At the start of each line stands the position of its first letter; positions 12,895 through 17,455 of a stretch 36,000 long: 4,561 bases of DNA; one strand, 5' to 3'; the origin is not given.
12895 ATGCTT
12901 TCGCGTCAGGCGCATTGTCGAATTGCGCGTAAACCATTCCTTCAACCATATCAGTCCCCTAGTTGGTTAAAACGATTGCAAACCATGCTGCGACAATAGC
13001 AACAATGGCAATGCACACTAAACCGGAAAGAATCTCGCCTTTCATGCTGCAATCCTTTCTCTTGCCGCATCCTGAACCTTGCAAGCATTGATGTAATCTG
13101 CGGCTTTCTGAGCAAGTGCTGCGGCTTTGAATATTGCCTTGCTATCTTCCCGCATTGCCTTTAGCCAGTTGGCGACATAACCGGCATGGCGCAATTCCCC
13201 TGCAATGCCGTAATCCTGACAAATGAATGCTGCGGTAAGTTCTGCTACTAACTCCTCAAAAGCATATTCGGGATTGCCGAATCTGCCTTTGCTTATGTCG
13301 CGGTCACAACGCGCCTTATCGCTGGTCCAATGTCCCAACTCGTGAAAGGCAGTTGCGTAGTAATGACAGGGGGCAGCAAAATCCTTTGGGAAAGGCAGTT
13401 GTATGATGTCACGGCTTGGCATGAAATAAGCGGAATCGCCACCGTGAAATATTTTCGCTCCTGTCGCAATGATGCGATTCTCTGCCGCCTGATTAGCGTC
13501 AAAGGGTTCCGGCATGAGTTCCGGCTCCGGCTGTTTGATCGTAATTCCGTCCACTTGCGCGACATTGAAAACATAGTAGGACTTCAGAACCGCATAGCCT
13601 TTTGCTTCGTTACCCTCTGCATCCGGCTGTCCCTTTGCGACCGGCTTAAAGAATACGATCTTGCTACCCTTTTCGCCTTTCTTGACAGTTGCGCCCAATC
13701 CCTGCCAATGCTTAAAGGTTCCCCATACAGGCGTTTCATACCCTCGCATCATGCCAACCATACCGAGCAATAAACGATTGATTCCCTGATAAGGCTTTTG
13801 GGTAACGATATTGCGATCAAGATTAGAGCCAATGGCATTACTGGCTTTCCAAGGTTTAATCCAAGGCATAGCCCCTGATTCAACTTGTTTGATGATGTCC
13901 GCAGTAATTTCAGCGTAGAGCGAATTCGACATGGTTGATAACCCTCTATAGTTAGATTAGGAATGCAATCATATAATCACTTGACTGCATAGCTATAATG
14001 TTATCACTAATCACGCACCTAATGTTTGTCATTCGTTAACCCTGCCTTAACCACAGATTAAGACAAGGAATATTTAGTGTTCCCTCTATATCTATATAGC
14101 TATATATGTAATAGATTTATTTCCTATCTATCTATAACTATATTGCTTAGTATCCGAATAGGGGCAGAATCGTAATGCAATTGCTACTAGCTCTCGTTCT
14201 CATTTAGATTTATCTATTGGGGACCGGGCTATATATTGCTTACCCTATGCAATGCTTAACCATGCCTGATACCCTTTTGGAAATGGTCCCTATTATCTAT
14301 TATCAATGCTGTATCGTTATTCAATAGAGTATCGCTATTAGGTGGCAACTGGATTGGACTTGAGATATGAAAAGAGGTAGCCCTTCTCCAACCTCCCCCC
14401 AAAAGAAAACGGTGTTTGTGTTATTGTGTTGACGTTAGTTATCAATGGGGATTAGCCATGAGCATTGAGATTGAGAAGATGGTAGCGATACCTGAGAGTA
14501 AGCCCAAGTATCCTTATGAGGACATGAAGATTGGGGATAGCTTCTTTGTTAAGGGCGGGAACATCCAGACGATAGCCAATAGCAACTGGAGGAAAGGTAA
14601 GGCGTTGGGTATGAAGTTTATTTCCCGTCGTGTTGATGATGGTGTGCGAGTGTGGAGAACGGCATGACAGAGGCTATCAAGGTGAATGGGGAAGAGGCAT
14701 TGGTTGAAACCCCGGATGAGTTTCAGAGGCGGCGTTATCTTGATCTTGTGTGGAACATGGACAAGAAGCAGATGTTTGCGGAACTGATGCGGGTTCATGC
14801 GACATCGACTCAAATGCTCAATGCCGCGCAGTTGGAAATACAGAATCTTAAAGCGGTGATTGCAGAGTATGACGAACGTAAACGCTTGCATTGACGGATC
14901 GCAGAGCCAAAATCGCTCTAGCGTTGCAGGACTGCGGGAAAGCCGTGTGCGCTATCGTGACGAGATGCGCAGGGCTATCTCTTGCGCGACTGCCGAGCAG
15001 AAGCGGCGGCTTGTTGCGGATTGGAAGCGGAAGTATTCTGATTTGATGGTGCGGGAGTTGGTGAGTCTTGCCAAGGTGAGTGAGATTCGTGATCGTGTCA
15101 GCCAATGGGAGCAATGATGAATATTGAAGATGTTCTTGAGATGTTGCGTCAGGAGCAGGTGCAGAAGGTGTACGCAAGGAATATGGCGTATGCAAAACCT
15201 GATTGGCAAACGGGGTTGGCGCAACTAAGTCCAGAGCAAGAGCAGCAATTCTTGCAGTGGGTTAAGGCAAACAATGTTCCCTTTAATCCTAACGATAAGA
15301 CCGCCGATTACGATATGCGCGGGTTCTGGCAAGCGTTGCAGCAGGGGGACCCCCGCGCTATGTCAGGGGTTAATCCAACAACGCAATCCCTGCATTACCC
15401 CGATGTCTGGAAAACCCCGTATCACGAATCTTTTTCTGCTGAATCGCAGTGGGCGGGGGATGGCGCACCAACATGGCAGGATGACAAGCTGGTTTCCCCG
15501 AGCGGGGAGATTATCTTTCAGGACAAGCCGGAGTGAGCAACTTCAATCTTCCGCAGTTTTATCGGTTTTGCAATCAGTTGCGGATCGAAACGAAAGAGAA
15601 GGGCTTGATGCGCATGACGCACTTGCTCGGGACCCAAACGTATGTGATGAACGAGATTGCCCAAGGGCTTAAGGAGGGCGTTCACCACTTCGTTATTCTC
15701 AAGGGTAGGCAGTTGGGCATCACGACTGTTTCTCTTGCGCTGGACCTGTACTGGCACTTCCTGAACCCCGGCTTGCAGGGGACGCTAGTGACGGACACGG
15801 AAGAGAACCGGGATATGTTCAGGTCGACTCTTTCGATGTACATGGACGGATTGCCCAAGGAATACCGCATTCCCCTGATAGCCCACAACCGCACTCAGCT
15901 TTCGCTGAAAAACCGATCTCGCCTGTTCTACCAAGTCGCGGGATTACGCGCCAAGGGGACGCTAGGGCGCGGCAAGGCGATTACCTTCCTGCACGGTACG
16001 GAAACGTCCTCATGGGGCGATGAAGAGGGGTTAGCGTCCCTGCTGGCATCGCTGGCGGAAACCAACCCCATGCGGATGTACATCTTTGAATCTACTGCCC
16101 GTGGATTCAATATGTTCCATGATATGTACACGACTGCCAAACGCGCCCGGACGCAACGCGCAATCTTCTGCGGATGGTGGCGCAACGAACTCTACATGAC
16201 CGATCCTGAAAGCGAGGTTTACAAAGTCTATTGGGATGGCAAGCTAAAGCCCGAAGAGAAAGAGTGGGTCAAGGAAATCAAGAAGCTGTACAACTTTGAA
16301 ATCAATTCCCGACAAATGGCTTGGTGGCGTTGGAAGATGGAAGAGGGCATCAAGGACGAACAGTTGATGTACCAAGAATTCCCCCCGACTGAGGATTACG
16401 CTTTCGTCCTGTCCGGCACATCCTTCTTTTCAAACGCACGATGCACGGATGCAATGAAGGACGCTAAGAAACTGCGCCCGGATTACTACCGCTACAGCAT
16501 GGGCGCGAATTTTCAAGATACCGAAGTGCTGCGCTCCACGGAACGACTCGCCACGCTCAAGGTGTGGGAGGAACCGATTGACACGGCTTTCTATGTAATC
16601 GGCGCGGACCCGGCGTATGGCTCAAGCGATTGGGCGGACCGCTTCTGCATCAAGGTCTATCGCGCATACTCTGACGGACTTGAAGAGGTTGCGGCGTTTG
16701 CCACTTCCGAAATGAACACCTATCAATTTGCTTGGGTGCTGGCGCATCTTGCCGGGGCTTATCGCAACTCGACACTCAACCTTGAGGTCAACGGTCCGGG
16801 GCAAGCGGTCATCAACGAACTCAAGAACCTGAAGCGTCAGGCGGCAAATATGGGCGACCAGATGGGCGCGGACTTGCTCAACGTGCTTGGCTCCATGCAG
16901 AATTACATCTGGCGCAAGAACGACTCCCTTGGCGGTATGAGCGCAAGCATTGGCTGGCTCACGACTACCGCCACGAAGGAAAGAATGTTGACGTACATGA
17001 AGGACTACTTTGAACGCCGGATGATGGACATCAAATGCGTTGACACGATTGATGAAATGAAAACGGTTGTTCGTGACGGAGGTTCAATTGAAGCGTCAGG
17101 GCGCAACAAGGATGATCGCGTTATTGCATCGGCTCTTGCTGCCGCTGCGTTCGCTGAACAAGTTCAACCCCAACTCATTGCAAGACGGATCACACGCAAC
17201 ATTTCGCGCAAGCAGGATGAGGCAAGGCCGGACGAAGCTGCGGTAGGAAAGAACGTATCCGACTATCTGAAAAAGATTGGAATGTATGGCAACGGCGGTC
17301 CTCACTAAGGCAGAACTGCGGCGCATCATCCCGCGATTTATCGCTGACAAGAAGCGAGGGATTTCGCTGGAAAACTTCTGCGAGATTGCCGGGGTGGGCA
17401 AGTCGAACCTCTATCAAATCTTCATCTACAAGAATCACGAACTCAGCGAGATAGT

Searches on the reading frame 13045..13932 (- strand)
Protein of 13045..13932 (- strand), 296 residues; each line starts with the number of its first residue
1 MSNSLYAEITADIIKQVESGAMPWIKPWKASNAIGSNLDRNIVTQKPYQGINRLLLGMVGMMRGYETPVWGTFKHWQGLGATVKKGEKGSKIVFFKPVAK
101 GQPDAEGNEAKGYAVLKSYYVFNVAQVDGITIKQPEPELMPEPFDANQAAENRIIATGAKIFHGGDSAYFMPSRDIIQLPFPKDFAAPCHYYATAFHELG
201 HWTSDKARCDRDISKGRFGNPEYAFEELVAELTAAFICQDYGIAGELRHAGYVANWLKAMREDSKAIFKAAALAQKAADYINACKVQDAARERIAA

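Call 75: search_protein_families(library=pfam, proteins=[window:13045-13932:-], max_evalue=0.001)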
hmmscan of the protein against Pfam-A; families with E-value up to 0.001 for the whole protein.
window:13045-13932:- (296 aa): 2 families
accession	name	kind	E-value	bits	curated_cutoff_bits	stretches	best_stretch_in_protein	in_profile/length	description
PF18818.7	MPTase-PolyVal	-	4.6e-45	153.2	27.5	1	149-272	2-125/126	Zincin-like metallopeptidase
PF08401.16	ArdcN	-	5.9e-35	120.6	22.6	1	4-122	2-123/123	N-terminal domain of anti-restriction factor ArdC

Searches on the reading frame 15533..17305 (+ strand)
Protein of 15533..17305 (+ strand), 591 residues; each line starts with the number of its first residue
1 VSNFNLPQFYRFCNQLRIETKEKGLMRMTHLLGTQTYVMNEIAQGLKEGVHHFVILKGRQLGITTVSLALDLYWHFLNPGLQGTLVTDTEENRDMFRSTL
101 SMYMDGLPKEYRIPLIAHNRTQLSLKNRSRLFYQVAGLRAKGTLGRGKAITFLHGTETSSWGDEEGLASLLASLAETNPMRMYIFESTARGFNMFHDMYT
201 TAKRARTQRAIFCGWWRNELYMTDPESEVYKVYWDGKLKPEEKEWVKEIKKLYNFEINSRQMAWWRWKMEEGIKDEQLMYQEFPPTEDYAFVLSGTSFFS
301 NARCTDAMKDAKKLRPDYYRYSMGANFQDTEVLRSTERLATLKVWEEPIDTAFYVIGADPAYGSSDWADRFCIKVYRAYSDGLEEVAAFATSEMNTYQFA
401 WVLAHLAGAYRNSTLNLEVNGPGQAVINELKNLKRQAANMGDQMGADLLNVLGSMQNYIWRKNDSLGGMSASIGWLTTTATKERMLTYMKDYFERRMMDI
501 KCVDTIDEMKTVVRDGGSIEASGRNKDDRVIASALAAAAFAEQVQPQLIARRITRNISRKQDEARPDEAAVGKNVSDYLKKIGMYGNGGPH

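Call 26: search_protein_families(library=phrogs, proteins=[window:15533-17305:+], max_evalue=0.01)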
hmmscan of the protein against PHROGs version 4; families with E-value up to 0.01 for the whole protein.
window:15533-17305:+ (591 aa): 3 families
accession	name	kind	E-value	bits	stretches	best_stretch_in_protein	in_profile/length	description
phrog_38407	-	unknown function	2.8e-14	53.8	1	209-537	39-345/370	-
phrog_24361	-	head and packaging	3.7e-07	31.1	1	471-542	68-140/162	terminase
phrog_26724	-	unknown function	0.0095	16.5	0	36-116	32-113/192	-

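Call 27: search_protein_families(library=pfam, proteins=[window:15533-17305:+], max_evalue=0.01)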
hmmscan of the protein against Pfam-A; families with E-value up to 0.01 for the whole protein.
window:15533-17305:+ (591 aa): 0 families
